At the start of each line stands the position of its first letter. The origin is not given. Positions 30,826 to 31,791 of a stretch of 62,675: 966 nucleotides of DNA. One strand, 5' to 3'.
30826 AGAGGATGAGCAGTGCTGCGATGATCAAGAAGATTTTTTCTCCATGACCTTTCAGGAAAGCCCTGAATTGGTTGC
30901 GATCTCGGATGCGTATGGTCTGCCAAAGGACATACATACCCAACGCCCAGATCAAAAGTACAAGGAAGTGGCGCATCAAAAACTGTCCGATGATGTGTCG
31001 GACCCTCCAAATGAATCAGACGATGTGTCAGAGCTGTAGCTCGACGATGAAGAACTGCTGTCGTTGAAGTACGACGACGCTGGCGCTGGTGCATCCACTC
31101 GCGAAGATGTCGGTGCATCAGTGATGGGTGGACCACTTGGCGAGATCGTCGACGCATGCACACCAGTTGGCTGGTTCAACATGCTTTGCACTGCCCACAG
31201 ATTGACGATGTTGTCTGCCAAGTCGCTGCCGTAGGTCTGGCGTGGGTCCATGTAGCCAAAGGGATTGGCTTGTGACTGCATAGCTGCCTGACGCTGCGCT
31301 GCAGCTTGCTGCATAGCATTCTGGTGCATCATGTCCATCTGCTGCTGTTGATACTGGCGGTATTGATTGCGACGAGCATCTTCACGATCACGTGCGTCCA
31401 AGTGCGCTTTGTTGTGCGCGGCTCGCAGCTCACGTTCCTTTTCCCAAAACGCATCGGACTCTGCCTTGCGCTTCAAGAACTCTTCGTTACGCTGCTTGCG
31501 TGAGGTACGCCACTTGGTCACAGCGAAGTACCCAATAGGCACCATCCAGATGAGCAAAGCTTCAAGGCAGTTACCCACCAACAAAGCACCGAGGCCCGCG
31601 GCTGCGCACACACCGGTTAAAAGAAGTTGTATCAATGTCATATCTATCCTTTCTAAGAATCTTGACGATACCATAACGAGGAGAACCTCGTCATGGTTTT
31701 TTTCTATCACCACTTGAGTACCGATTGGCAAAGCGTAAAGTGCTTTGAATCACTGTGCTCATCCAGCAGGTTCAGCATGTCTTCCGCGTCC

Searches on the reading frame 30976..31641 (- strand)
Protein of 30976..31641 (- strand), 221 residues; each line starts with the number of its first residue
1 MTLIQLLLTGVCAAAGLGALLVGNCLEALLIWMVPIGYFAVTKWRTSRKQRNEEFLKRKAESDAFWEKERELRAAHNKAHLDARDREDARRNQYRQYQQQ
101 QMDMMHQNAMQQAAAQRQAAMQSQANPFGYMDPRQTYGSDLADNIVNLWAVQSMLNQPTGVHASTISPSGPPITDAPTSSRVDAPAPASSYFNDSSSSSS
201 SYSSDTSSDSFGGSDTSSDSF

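Call 50: search_protein_families(library=pfam, proteins=[window:30976-31641:-], max_evalue=0.01)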
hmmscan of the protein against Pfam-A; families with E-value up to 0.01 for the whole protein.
window:30976-31641:- (221 aa): 1 family
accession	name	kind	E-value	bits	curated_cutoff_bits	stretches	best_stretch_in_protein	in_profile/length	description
PF15207.11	TMEM240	-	0.0053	16.9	27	1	19-52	98-131/189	TMEM240 family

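Call 57: search_protein_families(library=phrogs, proteins=[window:30976-31641:-], max_evalue=0.01)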
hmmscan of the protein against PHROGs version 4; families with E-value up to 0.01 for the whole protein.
window:30976-31641:- (221 aa): 0 families
